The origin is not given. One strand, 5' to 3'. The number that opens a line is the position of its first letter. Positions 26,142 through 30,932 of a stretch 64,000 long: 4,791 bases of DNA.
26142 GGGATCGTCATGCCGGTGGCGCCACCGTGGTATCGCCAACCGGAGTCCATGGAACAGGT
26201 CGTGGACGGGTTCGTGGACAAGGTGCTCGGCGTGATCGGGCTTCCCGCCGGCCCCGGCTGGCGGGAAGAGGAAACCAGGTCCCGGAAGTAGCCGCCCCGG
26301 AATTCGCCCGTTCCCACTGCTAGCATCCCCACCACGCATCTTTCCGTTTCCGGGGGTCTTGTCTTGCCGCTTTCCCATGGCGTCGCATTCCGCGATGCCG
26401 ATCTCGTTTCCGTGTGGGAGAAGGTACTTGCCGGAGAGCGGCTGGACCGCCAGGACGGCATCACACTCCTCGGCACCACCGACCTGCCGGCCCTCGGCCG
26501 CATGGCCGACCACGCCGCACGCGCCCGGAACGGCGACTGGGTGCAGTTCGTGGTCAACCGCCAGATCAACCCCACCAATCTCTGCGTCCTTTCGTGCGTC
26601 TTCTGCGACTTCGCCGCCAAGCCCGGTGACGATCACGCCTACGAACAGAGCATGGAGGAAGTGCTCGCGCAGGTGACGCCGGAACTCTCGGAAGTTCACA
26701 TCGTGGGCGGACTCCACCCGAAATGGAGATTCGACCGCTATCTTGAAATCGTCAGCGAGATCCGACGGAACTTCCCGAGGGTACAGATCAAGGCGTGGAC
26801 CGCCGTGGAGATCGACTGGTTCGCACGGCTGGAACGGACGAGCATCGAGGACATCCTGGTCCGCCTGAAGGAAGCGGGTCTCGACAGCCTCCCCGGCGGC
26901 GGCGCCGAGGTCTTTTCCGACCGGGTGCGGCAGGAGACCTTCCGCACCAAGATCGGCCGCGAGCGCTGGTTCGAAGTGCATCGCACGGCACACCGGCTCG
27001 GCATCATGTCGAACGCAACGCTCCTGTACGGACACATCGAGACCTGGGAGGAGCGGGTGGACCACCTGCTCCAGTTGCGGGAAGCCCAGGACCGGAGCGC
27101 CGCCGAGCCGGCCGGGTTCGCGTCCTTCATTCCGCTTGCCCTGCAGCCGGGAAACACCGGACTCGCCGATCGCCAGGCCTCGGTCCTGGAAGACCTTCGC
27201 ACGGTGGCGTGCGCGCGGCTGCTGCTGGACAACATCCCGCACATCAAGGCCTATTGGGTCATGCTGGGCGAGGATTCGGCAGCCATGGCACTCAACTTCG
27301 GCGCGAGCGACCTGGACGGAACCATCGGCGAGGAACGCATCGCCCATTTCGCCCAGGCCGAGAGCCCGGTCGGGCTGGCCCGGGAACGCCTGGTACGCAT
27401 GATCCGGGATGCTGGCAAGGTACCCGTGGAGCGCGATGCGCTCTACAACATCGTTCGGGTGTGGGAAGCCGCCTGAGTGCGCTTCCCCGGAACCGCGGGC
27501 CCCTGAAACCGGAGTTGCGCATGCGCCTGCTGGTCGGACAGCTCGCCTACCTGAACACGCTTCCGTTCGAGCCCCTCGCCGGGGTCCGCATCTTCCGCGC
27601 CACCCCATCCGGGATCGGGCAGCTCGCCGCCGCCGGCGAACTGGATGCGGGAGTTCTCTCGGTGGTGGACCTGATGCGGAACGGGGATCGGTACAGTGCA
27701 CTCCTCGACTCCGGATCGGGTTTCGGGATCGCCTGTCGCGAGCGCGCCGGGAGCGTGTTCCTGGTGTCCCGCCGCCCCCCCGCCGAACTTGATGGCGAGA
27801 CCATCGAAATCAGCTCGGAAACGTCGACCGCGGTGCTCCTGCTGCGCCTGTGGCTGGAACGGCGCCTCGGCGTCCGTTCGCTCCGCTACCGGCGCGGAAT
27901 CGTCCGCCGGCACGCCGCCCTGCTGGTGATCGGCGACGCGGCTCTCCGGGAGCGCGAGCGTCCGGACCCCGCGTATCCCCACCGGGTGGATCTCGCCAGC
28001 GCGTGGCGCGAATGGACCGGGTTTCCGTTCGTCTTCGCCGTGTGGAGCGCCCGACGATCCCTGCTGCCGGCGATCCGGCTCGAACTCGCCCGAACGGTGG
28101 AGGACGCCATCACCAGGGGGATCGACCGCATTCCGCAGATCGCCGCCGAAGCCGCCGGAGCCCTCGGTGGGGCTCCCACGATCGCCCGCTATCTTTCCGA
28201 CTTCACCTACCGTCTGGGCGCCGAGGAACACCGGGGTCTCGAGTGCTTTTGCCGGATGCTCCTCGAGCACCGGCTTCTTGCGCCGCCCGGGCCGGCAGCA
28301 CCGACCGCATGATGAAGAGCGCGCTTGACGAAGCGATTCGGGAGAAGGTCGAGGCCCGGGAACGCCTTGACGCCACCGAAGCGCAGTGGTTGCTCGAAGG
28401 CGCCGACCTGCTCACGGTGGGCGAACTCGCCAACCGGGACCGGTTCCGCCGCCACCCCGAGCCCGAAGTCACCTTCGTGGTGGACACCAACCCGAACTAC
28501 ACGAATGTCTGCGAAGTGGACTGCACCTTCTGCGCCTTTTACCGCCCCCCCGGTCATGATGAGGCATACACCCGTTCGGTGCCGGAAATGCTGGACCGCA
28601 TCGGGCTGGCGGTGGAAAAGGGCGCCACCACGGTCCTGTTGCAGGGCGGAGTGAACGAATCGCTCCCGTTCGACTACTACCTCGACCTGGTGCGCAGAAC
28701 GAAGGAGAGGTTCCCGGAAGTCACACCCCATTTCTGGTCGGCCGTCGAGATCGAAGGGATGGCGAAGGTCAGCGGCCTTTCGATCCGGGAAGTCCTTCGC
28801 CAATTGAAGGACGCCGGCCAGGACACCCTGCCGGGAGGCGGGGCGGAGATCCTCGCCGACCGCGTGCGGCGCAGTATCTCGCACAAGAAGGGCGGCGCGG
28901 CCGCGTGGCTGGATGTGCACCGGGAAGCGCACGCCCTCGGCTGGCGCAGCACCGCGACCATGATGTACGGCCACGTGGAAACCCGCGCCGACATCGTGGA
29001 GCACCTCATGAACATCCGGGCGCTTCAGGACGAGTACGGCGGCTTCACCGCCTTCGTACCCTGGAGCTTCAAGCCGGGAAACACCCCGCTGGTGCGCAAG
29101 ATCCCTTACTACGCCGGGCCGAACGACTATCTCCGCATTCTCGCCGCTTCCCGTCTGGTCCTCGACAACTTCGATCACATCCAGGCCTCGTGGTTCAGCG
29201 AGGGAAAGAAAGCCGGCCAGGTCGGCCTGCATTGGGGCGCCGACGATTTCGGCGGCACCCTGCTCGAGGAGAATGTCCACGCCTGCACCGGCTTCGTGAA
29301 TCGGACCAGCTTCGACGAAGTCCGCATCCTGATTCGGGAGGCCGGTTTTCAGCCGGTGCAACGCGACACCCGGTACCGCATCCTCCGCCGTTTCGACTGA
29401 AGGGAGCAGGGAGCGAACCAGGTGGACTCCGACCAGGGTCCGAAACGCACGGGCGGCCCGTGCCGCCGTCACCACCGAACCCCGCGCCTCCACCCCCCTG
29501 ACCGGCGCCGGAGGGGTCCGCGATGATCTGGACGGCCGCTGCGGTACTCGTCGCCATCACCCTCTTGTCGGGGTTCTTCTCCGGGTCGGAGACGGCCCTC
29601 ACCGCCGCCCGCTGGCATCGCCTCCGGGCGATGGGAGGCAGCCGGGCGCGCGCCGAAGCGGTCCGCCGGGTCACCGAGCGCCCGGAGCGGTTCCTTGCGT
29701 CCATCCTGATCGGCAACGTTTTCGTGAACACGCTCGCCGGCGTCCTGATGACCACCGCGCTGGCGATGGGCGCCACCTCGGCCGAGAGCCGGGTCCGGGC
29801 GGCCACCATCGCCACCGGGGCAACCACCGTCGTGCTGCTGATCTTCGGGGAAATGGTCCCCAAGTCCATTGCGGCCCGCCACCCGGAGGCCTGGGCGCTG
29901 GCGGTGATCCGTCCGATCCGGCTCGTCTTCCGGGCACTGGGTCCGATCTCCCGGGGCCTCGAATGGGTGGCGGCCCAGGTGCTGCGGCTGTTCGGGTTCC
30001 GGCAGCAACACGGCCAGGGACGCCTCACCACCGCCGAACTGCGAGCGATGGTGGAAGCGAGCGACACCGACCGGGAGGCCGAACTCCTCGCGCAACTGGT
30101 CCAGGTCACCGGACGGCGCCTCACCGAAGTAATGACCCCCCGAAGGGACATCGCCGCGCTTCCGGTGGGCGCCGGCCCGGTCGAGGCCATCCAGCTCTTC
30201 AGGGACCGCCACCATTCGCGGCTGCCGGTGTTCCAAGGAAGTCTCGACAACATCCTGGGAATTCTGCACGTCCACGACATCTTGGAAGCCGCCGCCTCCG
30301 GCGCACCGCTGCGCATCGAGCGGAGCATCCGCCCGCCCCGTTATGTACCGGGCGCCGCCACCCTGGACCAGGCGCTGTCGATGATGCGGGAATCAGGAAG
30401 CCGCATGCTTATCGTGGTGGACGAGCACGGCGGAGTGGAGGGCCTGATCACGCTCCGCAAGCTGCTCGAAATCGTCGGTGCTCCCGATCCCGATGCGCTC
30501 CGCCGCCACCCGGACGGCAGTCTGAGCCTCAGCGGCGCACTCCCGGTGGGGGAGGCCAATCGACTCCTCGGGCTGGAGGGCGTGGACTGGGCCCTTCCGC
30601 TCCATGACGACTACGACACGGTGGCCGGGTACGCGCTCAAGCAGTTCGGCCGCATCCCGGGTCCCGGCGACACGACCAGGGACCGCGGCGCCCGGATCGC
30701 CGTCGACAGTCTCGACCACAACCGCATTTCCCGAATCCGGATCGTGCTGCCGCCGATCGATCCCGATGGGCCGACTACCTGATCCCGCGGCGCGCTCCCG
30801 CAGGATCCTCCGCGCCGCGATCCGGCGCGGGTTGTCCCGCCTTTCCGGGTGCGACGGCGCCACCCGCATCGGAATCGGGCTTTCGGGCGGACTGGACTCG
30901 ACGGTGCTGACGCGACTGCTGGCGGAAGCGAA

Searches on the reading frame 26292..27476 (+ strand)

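Call 51: search_protein_families(library=pfam, proteins=[window:26292-27476:+], max_evalue=0.00001)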
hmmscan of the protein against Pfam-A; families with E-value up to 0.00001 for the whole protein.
window:26292-27476:+ (394 aa): 2 families
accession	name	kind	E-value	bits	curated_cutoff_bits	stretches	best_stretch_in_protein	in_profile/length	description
PF04055.27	Radical_SAM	-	3.2e-14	53.9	29.5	1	92-259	1-163/166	Radical SAM superfamily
PF19288.4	CofH_C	-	9.2e-13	48.6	27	1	274-389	2-120/125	CofH/MqnC C-terminal region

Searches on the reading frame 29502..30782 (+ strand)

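Call 51: search_protein_families(library=pfam, proteins=[window:29502-30782:+], max_evalue=0.00001)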
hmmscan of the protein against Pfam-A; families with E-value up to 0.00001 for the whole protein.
window:29502-30782:+ (426 aa): 3 families
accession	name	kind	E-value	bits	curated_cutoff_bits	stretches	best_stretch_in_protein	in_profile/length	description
PF01595.25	CNNM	-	7.3e-44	150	28.4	1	16-190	3-174/181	Cyclin M transmembrane N-terminal domain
PF00571.33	CBS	-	5.9e-18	65.4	24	2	277-325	7-55/57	CBS domain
PF03471.22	CorC_HlyC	-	1.8e-16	60.3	27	1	335-416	2-79/81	Transporter associated domain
